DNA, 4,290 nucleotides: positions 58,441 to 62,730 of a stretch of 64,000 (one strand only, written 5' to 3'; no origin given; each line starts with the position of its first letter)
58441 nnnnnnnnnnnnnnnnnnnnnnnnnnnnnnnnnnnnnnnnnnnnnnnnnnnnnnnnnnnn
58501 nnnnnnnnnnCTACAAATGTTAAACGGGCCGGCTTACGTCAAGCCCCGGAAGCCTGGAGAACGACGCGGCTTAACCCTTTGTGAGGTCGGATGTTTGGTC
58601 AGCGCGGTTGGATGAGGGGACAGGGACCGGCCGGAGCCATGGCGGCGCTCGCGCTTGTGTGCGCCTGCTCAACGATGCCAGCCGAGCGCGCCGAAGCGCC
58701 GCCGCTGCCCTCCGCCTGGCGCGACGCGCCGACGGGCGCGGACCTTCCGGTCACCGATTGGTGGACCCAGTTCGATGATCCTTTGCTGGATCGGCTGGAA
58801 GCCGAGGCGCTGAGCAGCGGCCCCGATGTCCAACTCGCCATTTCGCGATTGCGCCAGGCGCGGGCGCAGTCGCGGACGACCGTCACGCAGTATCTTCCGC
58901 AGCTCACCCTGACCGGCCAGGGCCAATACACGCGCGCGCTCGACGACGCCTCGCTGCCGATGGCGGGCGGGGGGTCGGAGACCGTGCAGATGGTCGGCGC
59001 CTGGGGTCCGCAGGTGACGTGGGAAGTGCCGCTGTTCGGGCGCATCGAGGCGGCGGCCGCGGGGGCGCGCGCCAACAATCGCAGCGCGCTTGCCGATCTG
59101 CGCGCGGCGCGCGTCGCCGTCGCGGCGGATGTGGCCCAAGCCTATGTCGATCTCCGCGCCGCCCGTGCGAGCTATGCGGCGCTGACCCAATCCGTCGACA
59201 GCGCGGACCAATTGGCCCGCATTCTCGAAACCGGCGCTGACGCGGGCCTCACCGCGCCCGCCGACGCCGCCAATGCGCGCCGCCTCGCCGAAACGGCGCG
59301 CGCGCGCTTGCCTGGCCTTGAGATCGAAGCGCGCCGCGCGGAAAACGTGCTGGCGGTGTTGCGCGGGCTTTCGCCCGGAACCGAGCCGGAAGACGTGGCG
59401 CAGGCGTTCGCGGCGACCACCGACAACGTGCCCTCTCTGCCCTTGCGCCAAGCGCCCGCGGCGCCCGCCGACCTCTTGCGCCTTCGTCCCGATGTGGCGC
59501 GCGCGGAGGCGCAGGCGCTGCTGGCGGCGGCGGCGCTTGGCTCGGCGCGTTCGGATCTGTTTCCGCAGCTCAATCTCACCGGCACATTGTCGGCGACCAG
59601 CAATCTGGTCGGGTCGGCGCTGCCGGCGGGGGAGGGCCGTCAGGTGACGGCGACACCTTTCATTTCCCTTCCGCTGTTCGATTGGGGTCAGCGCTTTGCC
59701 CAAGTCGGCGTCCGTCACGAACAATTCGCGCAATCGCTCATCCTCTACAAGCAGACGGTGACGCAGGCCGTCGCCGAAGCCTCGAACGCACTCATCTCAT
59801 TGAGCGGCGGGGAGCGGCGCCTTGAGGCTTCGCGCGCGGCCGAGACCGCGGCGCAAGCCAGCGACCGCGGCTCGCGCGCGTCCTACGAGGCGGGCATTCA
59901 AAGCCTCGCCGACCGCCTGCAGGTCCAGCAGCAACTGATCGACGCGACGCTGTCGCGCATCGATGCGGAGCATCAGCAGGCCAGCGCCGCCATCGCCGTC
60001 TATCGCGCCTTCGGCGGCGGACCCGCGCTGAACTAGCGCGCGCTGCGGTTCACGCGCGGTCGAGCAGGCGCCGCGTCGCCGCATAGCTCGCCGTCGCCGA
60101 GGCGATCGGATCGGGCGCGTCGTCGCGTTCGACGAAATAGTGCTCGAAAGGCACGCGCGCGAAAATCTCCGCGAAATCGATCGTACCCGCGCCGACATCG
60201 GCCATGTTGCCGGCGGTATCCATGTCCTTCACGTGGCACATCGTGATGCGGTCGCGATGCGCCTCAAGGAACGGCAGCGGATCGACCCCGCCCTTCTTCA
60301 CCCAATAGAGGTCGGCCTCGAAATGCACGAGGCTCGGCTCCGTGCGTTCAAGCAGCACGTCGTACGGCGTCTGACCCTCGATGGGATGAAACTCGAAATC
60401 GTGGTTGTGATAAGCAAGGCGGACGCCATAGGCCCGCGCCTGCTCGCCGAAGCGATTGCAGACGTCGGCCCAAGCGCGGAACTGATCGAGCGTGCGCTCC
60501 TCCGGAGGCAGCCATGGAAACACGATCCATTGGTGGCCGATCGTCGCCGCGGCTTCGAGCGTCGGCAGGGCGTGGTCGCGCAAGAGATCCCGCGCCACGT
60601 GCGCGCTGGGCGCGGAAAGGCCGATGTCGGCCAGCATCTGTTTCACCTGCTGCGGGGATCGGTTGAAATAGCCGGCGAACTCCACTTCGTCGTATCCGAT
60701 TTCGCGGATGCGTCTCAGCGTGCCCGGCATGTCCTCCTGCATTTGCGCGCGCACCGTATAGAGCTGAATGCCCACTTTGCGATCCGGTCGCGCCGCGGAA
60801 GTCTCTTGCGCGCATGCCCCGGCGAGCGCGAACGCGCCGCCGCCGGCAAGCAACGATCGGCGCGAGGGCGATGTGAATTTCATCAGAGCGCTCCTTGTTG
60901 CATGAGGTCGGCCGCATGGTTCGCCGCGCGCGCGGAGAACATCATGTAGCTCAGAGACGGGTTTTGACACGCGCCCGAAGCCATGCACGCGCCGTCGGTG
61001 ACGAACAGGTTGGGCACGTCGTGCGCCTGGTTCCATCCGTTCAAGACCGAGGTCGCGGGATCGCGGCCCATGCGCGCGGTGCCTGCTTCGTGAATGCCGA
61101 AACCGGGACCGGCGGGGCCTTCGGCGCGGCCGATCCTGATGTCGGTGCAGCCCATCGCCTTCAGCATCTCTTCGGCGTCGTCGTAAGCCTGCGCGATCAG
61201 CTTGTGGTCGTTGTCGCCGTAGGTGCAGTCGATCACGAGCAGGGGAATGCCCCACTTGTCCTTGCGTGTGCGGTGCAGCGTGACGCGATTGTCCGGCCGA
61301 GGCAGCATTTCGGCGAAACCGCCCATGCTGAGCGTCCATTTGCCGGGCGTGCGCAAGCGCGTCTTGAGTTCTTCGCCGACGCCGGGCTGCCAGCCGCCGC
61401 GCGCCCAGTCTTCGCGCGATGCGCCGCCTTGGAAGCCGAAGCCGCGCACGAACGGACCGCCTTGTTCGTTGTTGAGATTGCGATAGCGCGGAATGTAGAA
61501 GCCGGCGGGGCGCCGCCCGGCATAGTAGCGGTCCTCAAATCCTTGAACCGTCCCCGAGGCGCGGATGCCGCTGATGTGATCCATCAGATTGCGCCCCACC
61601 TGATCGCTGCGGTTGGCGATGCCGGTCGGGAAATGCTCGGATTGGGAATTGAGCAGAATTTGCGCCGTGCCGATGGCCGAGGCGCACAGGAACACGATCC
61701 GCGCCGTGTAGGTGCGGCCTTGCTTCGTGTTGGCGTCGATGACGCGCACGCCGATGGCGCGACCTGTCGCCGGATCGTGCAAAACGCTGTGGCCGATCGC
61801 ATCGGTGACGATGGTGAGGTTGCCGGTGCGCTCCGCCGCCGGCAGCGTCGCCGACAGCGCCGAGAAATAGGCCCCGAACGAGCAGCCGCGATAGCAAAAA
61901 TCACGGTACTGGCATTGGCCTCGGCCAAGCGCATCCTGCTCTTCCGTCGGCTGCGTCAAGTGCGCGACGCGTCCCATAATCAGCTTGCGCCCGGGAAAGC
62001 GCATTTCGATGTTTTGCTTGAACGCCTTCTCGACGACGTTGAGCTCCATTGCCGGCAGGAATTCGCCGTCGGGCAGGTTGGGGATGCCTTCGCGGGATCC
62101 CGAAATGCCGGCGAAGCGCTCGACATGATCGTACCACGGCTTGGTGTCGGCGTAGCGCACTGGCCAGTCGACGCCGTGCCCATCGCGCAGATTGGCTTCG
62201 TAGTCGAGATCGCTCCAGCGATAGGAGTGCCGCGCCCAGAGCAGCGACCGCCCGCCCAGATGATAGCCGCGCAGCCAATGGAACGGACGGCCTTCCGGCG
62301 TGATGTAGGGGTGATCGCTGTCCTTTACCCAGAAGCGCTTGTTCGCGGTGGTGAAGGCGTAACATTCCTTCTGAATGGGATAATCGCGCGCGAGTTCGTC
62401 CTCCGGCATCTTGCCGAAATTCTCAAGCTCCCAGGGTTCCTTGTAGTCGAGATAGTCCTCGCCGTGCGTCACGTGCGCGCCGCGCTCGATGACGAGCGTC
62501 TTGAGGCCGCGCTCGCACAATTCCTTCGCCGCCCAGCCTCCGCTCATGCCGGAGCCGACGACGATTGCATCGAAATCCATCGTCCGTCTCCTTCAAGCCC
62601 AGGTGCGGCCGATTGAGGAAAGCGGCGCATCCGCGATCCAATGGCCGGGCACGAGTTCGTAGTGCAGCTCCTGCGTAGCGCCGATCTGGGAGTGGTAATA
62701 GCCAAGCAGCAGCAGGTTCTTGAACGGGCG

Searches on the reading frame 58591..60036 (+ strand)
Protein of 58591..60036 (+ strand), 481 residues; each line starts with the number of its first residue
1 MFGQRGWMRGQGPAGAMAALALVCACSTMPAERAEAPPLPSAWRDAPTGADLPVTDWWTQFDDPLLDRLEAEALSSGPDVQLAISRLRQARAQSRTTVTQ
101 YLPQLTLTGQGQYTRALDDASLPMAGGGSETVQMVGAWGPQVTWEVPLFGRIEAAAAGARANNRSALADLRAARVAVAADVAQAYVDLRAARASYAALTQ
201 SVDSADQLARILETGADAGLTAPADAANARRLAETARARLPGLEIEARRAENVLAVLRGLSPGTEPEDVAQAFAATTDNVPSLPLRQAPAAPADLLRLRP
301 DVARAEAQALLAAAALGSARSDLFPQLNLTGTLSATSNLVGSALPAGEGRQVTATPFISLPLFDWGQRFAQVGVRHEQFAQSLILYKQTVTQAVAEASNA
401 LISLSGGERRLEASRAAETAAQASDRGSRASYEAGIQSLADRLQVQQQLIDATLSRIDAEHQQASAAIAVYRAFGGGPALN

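Call 13: search_protein_families(library=pfam, proteins=[window:58591-60036:+])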
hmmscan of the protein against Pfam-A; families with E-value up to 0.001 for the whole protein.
window:58591-60036:+ (481 aa): 1 family
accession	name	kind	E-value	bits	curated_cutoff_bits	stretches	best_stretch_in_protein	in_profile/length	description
PF02321.23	OEP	-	3.8e-40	138.1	22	2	66-252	1-180/187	Outer membrane efflux protein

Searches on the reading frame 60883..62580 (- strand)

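Call 13: search_protein_families(library=pfam, proteins=[window:60883-62580:-])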
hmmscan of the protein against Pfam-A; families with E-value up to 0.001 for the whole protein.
window:60883-62580:- (565 aa): 4 families
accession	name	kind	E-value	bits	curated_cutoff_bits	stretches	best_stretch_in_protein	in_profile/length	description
PF05199.19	GMC_oxred_C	-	1.9e-20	74.3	24.6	1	427-548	1-138/139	GMC oxidoreductase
PF00732.25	GMC_oxred_N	-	1.1e-14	55.3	23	1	29-336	14-217/218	GMC oxidoreductase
PF13450.12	NAD_binding_8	-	7e-05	23.5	21.9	1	7-37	1-31/68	NAD(P)-binding Rossmann-like domain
PF01266.30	DAO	-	0.00044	20.3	27.9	1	4-38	1-35/353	FAD dependent oxidoreductase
